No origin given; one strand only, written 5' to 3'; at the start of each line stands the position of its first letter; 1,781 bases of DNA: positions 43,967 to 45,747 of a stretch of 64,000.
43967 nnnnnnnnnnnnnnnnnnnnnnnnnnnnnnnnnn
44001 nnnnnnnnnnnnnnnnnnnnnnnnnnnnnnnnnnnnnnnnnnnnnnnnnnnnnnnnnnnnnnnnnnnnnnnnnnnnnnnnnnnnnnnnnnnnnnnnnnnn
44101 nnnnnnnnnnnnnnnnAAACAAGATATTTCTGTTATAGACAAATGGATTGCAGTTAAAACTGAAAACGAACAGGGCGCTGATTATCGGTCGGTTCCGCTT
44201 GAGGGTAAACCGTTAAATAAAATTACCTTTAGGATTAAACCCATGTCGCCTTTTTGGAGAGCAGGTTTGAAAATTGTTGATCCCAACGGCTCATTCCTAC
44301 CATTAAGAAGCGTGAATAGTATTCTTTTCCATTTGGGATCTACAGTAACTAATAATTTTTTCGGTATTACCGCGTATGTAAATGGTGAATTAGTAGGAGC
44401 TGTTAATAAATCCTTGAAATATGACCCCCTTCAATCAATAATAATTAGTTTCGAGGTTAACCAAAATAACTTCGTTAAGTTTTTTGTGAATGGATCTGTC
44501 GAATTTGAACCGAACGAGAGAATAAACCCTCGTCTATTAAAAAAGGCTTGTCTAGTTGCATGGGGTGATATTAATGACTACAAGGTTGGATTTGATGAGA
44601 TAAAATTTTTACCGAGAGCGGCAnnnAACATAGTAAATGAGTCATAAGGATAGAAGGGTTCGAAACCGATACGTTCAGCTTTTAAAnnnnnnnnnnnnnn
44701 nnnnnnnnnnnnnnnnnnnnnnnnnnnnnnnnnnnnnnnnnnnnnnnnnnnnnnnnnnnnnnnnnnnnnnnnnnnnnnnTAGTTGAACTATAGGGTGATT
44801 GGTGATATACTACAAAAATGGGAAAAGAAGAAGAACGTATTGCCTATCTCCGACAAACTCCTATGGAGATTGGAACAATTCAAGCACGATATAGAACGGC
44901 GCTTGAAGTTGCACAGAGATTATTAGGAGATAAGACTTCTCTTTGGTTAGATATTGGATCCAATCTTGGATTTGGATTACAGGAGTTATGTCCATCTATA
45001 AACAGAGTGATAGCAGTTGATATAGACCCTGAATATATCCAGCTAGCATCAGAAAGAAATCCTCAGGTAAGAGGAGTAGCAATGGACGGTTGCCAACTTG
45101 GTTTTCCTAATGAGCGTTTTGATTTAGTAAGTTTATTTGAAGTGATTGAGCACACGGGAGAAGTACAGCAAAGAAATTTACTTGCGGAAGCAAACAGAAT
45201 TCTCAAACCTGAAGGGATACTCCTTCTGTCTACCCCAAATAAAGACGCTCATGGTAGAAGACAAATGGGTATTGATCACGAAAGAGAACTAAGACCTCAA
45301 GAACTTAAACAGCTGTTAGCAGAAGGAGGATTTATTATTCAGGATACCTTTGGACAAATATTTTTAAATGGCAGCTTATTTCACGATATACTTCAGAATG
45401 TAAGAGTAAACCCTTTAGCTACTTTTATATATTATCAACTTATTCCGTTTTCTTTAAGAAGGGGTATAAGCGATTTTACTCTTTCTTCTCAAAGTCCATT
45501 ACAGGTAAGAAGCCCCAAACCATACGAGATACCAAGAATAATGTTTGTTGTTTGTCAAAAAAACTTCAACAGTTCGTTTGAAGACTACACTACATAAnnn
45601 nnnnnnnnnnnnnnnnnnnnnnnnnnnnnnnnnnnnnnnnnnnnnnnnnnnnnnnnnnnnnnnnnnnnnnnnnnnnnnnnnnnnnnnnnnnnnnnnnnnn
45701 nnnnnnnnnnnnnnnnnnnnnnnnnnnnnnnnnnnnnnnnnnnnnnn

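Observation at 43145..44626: Novel domain architecture: DUF4365-like nuclease fold + ~18 pentapeptide repeats + C-terminal beta-sandwich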

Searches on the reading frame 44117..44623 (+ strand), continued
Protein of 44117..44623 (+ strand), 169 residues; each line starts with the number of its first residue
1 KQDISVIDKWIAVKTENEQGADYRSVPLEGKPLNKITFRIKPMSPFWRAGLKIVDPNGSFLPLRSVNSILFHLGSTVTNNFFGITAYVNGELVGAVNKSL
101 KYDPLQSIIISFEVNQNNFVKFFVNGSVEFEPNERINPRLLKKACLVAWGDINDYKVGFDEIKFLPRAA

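Call 75: list_cluster_members(proteins=[P0124, P0168, P0192, P0174, P0206, P0211, P0125, P0139, P0216, P0241])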
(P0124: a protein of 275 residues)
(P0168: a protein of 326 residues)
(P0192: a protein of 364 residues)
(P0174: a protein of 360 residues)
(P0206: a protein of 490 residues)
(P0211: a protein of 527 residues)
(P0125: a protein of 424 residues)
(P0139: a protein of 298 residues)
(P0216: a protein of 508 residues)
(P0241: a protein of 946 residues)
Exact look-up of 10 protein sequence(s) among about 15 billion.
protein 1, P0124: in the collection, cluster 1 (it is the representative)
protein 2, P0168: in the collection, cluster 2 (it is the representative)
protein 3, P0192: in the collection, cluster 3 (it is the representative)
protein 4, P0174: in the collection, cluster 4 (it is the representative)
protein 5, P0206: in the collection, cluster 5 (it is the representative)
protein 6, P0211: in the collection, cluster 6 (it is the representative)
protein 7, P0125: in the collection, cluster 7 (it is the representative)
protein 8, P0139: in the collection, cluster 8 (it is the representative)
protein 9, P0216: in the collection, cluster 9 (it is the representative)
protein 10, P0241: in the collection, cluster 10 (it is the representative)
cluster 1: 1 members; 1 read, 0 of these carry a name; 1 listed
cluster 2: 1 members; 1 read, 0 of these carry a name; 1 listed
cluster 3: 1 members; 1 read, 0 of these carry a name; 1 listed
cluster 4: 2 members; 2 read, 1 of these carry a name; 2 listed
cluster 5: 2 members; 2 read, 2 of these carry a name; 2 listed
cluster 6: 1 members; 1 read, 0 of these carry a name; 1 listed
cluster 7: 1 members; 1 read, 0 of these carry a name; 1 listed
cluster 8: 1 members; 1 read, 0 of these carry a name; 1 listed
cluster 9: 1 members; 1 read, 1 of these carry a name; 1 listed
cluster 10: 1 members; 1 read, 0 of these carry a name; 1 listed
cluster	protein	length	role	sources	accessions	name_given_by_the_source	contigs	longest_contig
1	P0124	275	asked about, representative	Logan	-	-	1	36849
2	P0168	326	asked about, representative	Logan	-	-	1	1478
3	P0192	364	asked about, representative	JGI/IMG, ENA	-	-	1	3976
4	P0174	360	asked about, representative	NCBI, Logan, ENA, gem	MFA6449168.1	MAG: adenylate/guanylate cyclase domain-containing protein [bacterium]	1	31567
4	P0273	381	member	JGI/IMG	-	-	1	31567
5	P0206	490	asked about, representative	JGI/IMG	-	hypothetical protein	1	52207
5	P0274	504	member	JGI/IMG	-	hypothetical protein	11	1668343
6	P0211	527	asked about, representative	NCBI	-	-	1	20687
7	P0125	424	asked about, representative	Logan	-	-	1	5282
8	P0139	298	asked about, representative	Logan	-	-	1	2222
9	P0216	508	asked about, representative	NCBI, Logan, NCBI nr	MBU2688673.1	MAG: TIR domain-containing protein [Actinobacteria bacterium] | TIR domain-containing protein [Actinomycetota bacterium]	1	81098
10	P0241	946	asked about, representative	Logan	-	-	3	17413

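Call 82: search_protein_families(library=phrogs, proteins=[window:44117-44623:+, P0125], max_evalue=0.01)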
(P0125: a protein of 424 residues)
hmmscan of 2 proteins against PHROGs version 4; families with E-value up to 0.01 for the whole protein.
window:44117-44623:+ (169 aa): 0 families

P0125 (424 aa): 0 families

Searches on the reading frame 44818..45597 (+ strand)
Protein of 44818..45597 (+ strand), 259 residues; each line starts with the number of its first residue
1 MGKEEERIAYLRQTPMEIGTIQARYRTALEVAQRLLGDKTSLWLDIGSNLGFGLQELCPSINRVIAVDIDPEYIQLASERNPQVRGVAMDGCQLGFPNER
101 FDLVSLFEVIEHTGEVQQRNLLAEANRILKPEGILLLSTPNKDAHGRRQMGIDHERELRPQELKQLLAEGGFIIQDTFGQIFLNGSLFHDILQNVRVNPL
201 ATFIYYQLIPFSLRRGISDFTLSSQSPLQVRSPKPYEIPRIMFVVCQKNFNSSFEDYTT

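Call 3: search_protein_families(library=pfam, proteins=[window:44818-45597:+], max_evalue=1)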
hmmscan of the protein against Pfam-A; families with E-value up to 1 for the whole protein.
window:44818-45597:+ (259 aa): 11 families
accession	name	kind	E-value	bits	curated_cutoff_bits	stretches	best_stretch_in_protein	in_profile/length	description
PF08241.18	Methyltransf_11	-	3.6e-17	63.2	21.2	1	44-136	1-94/95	Methyltransferase domain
PF13489.12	Methyltransf_23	-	5.8e-15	55.8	27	1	26-172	7-159/164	Methyltransferase domain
PF13649.12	Methyltransf_25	-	1.8e-14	54.6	27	1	44-133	2-97/97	Methyltransferase domain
PF08242.18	Methyltransf_12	-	1.4e-10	42.2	30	1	44-135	1-98/98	Methyltransferase domain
PF13847.12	Methyltransf_31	-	5.9e-07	29.7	27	1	44-158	8-118/145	Methyltransferase domain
PF03141.22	Methyltransf_29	-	0.00028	20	23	1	68-144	149-224/506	Putative S-adenosyl-L-methionine-dependent methyltransferase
PF05401.17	NodS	-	0.0026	18.1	24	1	22-141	28-148/201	Nodulation protein S (NodS)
PF20922.3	Anamorsin_N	-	0.0031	17.7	27.1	1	98-146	49-96/163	Anamorsin, N-terminal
PF02353.26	CMAS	-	0.012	15.3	27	1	98-147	125-174/273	Mycolic acid cyclopropane synthetase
PF01564.23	Spermine_synth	-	0.028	14.4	22.9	1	161-224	116-177/186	Spermine/spermidine synthase domain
PF01209.24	Ubie_methyltran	-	0.11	12.2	20.1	1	49-136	60-150/233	ubiE/COQ5 methyltransferase family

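Call 4: search_protein_families(library=padloc, proteins=[window:44818-45597:+], max_evalue=1)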
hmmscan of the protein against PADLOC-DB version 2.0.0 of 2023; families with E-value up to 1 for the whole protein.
window:44818-45597:+ (259 aa): 1 family
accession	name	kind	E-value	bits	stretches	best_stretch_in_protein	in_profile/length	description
PDLC04134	mad2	-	8.2e-13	46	1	44-173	296-419/492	mads_2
